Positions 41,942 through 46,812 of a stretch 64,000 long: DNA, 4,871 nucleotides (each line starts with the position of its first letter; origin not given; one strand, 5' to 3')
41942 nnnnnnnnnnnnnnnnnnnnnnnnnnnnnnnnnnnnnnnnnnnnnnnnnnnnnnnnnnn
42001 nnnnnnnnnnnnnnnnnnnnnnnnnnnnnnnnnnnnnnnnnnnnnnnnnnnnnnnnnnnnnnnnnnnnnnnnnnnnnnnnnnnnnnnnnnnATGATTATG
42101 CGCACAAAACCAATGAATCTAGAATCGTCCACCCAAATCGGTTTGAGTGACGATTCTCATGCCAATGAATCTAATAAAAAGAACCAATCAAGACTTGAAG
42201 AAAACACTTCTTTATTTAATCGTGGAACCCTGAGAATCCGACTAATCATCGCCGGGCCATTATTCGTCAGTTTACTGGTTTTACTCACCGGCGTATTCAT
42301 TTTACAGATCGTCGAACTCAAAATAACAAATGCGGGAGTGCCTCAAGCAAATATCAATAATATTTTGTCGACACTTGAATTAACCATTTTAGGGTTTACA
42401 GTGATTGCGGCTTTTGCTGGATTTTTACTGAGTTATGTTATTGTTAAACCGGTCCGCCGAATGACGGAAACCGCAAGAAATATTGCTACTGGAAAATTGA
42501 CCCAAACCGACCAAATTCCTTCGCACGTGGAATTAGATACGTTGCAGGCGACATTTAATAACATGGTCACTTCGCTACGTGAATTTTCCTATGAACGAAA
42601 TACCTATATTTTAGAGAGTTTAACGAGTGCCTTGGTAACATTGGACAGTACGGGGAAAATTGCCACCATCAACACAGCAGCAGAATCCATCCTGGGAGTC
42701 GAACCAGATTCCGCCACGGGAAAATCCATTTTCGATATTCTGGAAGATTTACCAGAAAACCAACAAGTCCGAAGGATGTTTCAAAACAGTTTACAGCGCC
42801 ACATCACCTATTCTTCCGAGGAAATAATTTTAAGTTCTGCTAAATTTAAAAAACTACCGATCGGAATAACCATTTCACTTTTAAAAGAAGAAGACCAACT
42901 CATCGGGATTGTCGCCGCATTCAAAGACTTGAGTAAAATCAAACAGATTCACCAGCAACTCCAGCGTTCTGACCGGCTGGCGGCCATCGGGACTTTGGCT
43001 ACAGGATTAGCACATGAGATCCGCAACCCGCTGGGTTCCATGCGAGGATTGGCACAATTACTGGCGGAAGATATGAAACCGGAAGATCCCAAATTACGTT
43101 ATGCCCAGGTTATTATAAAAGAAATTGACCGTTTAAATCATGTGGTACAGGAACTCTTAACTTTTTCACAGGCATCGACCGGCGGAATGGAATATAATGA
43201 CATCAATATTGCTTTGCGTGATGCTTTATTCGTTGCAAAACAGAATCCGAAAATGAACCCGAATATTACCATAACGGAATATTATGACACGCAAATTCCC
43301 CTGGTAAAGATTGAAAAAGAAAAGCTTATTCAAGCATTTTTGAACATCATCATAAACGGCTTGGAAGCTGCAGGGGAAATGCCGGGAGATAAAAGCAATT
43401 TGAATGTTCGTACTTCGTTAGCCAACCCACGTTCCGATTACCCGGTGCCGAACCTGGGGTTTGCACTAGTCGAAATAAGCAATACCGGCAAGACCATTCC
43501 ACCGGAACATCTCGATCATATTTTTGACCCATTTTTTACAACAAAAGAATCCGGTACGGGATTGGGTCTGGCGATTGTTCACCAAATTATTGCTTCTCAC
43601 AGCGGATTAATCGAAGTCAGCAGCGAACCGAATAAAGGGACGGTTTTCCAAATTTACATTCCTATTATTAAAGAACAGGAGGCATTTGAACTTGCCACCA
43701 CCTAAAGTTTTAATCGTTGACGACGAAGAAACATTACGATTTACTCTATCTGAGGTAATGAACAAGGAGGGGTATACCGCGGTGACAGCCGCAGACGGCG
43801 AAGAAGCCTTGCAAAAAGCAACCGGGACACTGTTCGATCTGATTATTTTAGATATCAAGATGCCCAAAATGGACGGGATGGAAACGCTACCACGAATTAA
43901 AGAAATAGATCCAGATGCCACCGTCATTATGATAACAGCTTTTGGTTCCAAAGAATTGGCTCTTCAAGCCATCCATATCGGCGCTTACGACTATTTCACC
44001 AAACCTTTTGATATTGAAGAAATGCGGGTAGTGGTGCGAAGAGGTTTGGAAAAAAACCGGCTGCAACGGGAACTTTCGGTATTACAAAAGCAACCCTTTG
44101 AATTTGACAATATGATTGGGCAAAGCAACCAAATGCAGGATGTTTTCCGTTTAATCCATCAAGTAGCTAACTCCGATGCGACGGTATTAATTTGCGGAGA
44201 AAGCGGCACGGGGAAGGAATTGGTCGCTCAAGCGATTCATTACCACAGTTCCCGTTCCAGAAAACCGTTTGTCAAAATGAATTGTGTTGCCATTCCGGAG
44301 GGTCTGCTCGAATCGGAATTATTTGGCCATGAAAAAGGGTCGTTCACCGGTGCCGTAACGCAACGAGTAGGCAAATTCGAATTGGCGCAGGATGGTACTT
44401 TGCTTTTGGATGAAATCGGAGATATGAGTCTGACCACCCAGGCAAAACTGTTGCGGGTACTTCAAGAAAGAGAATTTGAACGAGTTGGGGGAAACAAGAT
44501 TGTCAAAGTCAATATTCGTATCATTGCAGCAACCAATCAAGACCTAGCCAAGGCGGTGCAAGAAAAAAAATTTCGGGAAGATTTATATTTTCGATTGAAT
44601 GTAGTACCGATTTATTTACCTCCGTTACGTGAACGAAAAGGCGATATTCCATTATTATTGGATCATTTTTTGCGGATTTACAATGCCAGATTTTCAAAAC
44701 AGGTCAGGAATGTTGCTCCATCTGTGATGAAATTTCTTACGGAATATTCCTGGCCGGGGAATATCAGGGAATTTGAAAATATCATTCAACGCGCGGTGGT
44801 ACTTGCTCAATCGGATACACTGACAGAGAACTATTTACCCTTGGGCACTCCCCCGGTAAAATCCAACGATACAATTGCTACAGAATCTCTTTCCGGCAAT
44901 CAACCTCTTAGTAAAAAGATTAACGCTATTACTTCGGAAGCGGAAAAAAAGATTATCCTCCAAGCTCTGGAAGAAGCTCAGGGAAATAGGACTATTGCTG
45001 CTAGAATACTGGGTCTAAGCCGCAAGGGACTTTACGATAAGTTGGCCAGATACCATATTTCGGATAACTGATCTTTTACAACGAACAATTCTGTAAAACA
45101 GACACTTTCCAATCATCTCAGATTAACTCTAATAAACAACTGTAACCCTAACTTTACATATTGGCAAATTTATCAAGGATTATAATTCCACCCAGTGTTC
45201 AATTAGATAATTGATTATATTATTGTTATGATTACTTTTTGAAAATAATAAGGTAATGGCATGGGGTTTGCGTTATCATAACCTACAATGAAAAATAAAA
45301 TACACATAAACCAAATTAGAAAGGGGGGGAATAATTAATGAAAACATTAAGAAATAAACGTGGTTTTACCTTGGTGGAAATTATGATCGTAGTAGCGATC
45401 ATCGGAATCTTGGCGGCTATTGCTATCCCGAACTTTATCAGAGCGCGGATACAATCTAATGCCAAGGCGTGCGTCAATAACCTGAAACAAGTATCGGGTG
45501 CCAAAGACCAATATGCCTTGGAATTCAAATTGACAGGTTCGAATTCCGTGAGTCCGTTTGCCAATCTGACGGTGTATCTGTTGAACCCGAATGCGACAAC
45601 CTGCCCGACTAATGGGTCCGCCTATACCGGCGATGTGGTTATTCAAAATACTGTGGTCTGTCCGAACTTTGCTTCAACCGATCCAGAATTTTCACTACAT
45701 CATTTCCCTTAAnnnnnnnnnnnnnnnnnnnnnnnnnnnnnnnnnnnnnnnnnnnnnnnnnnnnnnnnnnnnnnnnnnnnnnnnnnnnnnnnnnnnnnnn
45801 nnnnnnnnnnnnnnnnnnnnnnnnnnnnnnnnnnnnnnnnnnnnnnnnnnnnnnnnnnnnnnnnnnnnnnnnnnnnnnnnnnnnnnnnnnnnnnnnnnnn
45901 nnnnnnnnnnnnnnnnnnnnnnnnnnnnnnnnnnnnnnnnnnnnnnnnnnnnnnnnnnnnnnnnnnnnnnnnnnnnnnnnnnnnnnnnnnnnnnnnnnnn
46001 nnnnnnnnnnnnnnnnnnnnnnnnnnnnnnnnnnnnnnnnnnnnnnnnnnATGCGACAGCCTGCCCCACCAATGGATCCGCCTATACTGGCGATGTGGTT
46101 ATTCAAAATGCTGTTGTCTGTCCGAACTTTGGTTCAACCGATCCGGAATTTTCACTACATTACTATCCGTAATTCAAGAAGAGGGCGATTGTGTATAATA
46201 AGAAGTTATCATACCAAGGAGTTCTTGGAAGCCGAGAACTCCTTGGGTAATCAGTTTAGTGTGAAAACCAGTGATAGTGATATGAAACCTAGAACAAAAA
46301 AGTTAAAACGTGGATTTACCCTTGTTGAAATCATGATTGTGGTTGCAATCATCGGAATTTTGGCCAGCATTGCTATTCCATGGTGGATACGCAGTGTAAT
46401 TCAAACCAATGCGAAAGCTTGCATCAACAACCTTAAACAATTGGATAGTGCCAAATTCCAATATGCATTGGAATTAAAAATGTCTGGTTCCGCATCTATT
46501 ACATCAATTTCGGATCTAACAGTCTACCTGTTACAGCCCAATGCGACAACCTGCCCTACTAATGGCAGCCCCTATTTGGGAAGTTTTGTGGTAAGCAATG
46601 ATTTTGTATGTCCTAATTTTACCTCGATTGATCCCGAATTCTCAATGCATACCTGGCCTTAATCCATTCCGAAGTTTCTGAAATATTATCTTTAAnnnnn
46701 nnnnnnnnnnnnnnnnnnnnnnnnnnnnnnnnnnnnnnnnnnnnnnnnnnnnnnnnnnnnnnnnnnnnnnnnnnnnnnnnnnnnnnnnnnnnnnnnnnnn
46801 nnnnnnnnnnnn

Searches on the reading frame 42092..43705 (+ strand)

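Call 30: search_protein_families(library=ncbifam, proteins=[window:42092-43705:+], max_evalue=0.00001)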
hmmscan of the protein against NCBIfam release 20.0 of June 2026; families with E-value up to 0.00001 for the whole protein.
window:42092-43705:+ (537 aa): 75 families (the best 25 are shown)
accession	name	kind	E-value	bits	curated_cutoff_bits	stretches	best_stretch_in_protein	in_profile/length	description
NF008468.0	PRK11360.1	equivalog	1.2e-91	307.9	646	1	99-530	202-613/616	two-component system sensor histidine kinase AtoS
NF007688.0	PRK10364.1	equivalog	8e-56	189.7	479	1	283-530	224-456/460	two-component system sensor histidine kinase ZraS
NF010411.0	PRK13837.1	equivalog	3.8e-49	167.4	647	1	270-531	421-681/828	two-component system VirA-like sensor kinase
NF052574.1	HisKinEspCMyxo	equivalog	1.3e-47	162.5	1200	1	185-531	305-643/785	serine histidine kinase EspC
NF008293.1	PRK11073.1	equivalog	1.1e-46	159.7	240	1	168-526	7-348/349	nitrogen regulation protein NR(II)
NF033092.0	HK_WalK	equivalog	5.5e-46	157.3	725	1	87-525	174-594/594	cell wall metabolism sensor histidine kinase WalK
NF046044.1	PnpS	equivalog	4.3e-42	144.5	400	1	120-524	1-390/390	two-component system histidine kinase PnpS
NF052573.1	HisKinEspAMyxo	equivalog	2.1e-41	141.8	1400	1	163-529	249-615/755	serine histidine kinase EspA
NF046026.1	HisKinCckACaul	equivalog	1.7e-40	138.8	1000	1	188-533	206-540/678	cell cycle histidine kinase CckA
NF053867.1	SprKinKinDBac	equivalog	4.2e-37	127.7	775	1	291-527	278-499/500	sporulation kinase KinD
NF046020.1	HisKinCckABruc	equivalog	1.6e-35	122.2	1000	1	171-530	349-712/868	cell cycle histidine kinase CckA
TIGR02966.1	phoR_proteo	equivalog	7.4e-33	114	334.2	1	172-522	10-332/333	phosphate regulon sensor histidine kinase PhoR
NF038348.1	T2SS_HK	subfamily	1.4e-32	112.9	450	1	346-525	409-573/574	histidine kinase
NF047497.1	HK_LIC_12097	equivalog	7.4e-31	107.2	500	1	172-525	15-366/367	LIC_12097 family sensor histidine kinase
NF047466.1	hybrid_RR_LvrB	exception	3.8e-30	105.3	500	1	285-526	138-377/377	hybrid histidine kinase/response regulator LvrB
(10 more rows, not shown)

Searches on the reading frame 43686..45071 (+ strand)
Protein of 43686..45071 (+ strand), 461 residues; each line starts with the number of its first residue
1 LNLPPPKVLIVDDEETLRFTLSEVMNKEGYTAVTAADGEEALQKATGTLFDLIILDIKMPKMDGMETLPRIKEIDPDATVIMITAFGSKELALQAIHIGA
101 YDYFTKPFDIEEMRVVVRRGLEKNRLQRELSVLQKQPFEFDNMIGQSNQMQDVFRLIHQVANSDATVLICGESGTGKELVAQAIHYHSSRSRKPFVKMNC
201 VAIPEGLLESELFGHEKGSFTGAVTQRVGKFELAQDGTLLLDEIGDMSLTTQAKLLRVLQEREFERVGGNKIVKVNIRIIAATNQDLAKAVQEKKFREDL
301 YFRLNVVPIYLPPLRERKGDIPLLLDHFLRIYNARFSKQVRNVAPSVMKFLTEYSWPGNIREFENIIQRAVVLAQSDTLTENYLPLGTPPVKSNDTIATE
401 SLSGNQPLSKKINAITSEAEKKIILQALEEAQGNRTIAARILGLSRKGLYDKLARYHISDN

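Call 30: search_protein_families(library=ncbifam, proteins=[window:43686-45071:+], max_evalue=0.00001)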
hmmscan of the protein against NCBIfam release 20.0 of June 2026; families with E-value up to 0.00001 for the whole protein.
window:43686-45071:+ (461 aa): 114 families (the best 25 are shown)
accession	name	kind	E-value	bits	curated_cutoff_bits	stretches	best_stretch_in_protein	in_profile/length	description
NF008469.0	PRK11361.1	equivalog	5.5e-158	526.5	714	1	7-459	6-457/461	acetoacetate metabolism transcriptional regulator AtoC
TIGR01818.1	ntrC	equivalog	2.9e-139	464.8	558.6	1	8-453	1-460/463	nitrogen regulation protein NR(I)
TIGR02915.1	PEP_resp_reg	equivalog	6.5e-132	440.5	502.6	1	8-458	1-444/445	PEP-CTERM-box response regulator transcription factor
NF007689.0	PRK10365.1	equivalog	2.3e-130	435.3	760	1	8-455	8-441/441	sigma-54-dependent response regulator transcription factor ZraR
TIGR01817.1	nifA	equivalog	1.2e-120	403.8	528.85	1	121-458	176-529/534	nif-specific transcriptional activator NifA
NF008176.1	PRK10923.1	equivalog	1.8e-118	396.1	620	1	7-454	5-464/469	nitrogen regulation protein NR(I)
NF041946.1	LuxO_transreg_Vib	equivalog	3.3e-118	395.4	800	1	35-456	26-460/463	quorum-sensing sigma-54 dependent transcriptional regulator LuxO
NF051870.1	NAssimRespRegNtrX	equivalog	1.2e-117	393.6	600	1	7-454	3-448/452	nitrogen assimilation response regulator NtrX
NF041552.1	TF_PrdR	equivalog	6.6e-116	387.9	795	1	125-457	253-577/577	sigma-54 dependent transcriptional regulator PrdR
NF050807.1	TransRegFlbDCaul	equivalog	7.2e-113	377.8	750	1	27-457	22-439/454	sigma-54-dependent transcriptional regulator FlbD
NF011695.0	PRK15115.1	equivalog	3.3e-109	365.6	763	1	5-459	6-439/445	two-component system response regulator GlrR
NF003451.0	PRK05022.1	equivalog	3.7e-108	362.4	476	1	125-454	174-505/512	nitric oxide reductase transcriptional regulator NorR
NF011958.0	PRK15429.1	equivalog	6.1e-101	339.1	830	1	134-459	372-687/692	formate hydrogenlyase transcriptional activator FlhA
NF049963.1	RespRegFlgRCampy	domain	6.4e-101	338.3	750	1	8-458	3-429/429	fla regulon two-component system response regulator FlgR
NF038308.1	RNA_repair_RtcR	equivalog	9.4e-100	334.9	650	1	120-457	157-517/530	RNA repair transcriptional activator RtcR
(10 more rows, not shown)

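Call 75: find_homologous_proteins(query=window:43686-45071:+, max_evalue=1e-60)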
Query window:43686-45071:+ (461 aa): 7998 proteins with E <= 1e-60 among 8000 candidates; the best 120 are listed.
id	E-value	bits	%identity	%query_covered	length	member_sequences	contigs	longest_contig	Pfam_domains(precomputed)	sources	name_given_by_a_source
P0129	9.9e-278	939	93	100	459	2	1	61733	PF00158.33,PF07724.21,PF25601.2,PF02954.26,PF00004.36,PF14532.13,PF07728.21,PF00072.31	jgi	jgi:two-component system, NtrC family, response regulator AtoC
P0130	1.1e-236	804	78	99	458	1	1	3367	PF00158.33,PF07724.21,PF25601.2,PF02954.26,PF23198.2,PF00004.36,PF14532.13,PF07728.21,PF00072.31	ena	-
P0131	2.2e-223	760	74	99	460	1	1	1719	PF00158.33,PF25601.2,PF02954.26,PF14532.13,PF07728.21,PF00072.31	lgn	-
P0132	9.6e-191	652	64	98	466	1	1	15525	PF00158.33,PF25601.2,PF02954.26,PF00004.36,PF14532.13,PF07728.21,PF00072.31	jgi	jgi:two-component system, NtrC family, response regulator AtoC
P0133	1.1e-190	652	63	98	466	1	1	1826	PF00158.33,PF25601.2,PF02954.26,PF00004.36,PF14532.13,PF07728.21,PF00072.31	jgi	jgi:two-component system response regulator AtoC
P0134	1.3e-189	649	65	98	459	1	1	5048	PF00158.33,PF07724.21,PF25601.2,PF02954.26,PF14532.13,PF07728.21,PF00072.31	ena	-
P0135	1.5e-189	649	63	99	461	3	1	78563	PF00158.33,PF25601.2,PF02954.26,PF14532.13,PF07728.21,PF00072.31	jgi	-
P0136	2.1e-189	648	64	99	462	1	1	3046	PF00158.33,PF25601.2,PF02954.26,PF00004.36,PF14532.13,PF07728.21,PF00072.31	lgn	-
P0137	1.1e-188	646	64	98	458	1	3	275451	PF00158.33,PF25601.2,PF02954.26,PF00004.36,PF14532.13,PF07728.21,PF00072.31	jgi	jgi:DNA-binding NtrC family response regulator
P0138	2.5e-188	644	63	99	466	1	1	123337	PF00158.33,PF25601.2,PF02954.26,PF00004.36,PF14532.13,PF07728.21,PF00072.31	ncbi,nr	ncbi:MAG: sigma-54 dependent transcriptional regulator [bacterium]|nr:sigma-54 dependent transcripti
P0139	1.8e-187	642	63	98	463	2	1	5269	PF00158.33,PF25601.2,PF02954.26,PF00004.36,PF14532.13,PF07728.21,PF00072.31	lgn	-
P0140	3.9e-187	640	64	98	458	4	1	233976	PF00158.33,PF25601.2,PF02954.26,PF14532.13,PF07728.21,PF00072.31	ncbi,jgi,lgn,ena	-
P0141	4.6e-185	634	63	99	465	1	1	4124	PF00158.33,PF25601.2,PF02954.26,PF00004.36,PF14532.13,PF07728.21,PF00072.31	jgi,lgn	jgi:DNA-binding NtrC family response regulator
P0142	7.7e-184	630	64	96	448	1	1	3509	PF00158.33,PF25601.2,PF02954.26,PF00004.36,PF14532.13,PF07728.21,PF00072.31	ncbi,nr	ncbi:MAG: sigma-54 dependent transcriptional regulator [bacterium]|nr:sigma-54 dependent transcripti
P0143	2.5e-180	618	62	99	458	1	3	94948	PF00158.33,PF25601.2,PF02954.26,PF00004.36,PF14532.13,PF07728.21,PF00072.31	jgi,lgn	jgi:two-component system response regulator AtoC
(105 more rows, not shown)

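Call 76: find_encoding_contigs(protein=P0129, flank=10000, max_places=3)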
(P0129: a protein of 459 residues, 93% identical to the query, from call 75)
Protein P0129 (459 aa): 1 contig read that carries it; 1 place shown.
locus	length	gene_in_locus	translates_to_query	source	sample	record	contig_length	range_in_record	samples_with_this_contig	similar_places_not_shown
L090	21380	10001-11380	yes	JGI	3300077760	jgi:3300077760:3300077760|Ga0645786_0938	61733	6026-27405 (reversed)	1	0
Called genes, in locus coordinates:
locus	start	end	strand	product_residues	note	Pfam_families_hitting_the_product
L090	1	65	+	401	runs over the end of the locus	PF13506:Glyco_transf_21, PF13641:Glyco_tranf_2_3, PF00535:Glycos_transf_2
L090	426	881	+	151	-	PF17886:ArsA_HSP20, PF00011:HSP20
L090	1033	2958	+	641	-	PF00012:HSP70, PF06723:MreB_Mbl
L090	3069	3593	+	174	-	PF01327:Pep_deformylase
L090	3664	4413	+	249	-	PF03745:DUF309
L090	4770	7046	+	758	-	PF00801:PKD, PF18911:PKD_4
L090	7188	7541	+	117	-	PF00355:Rieske, PF13806:Rieske_2, PF22543:Rieske_4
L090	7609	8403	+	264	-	PF13431:TPR_17 (faint), PF07719:TPR_2 (faint), PF13174:TPR_6 (faint), PF13181:TPR_8 (faint), PF25068:ARM_TT21_4th (weak)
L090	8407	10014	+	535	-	PF00672:HAMP, PF00989:PAS, PF08448:PAS_4 (weak), PF13426:PAS_9 (weak), PF24820:Diguanyl_cycl_sensor (weak), PF00512:HisKA, PF02518:HATPase_c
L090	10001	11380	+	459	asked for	PF00072:Response_reg, PF00158:Sigma54_activat, PF14532:Sigma54_activ_2, PF00004:AAA (faint), PF07724:AAA_2 (weak), PF07728:AAA_5 (weak), PF25601:AAA_lid_14, PF02954:HTH_8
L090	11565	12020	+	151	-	PF07963:N_methyl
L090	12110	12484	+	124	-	PF07963:N_methyl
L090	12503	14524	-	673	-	PF11028:TMEM260_N, PF28495:TMEM260_2, PF07719:TPR_2 (faint), PF00515:TPR_1 (faint), PF13181:TPR_8 (faint), PF13414:TPR_11 (weak)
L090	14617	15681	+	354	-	PF17396:DUF1611_N, PF07755:DUF1611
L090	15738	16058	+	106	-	PF01909:NTP_transf_2, PF18765:Polbeta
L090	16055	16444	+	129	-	PF05168:HEPN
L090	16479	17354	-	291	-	PF02195:ParB_N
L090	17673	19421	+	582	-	-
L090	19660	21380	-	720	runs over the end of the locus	PF13491:FtsK_4TM, PF17854:FtsK_alpha, PF01580:FtsK_SpoIIIE, PF12846:AAA_10 (faint), PF09397:FtsK_gamma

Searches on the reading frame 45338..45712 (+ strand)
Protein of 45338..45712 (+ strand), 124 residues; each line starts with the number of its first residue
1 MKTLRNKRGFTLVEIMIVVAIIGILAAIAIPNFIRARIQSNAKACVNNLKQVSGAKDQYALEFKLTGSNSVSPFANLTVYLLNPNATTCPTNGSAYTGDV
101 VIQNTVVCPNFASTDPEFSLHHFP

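Call 30: search_protein_families(library=ncbifam, proteins=[window:45338-45712:+], max_evalue=0.00001)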
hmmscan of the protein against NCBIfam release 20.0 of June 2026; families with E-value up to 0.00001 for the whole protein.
window:45338-45712:+ (124 aa): 6 families
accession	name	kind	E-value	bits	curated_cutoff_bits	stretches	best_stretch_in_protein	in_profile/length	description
NF041775.1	typeIV_PilA_Myxo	equivalog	3.6e-15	56.5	400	1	7-59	10-62/214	type IV pilin protein PilA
TIGR01710.1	typeII_sec_gspG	equivalog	8.4e-12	45.3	88.85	1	8-64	1-57/134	type II secretion system major pseudopilin GspG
NF040999.1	pilin_ComGC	equivalog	3.6e-10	39.9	75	1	8-64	2-58/84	competence type IV pilus major pilin ComGC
TIGR02532.1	IV_pilin_GFxxxE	domain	1.8e-09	37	16.3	1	7-30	1-24/24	prepilin-type N-terminal cleavage/methylation domain-containing protein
NF007862.0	PRK10574.1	equivalog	3.4e-09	37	138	1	5-35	2-32/145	prepilin peptidase-dependent pilin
TIGR01708.2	typeII_sec_gspH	equivalog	2.4e-08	34.2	80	1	8-51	2-49/169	type II secretion system minor pseudopilin GspH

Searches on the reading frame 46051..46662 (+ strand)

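Call 30: search_protein_families(library=ncbifam, proteins=[window:46051-46662:+], max_evalue=0.00001)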
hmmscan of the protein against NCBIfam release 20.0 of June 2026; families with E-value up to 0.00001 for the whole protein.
window:46051-46662:+ (203 aa): 6 families
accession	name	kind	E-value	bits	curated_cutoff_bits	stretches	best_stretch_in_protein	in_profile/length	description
NF041775.1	typeIV_PilA_Myxo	equivalog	1.5e-11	44.7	400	1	85-135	9-59/214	type IV pilin protein PilA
TIGR02532.1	IV_pilin_GFxxxE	domain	2.6e-09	36.5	16.3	1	86-109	1-24/24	prepilin-type N-terminal cleavage/methylation domain-containing protein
TIGR01710.1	typeII_sec_gspG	equivalog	2.7e-09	37.1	88.85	1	87-143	1-57/134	type II secretion system major pseudopilin GspG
NF007862.0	PRK10574.1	equivalog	7e-08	32.7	138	1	85-118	3-35/145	prepilin peptidase-dependent pilin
TIGR01708.2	typeII_sec_gspH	equivalog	1.3e-07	31.8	80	1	87-123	2-38/169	type II secretion system minor pseudopilin GspH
NF040999.1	pilin_ComGC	equivalog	2.5e-06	27.6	75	1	87-144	2-59/84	competence type IV pilus major pilin ComGC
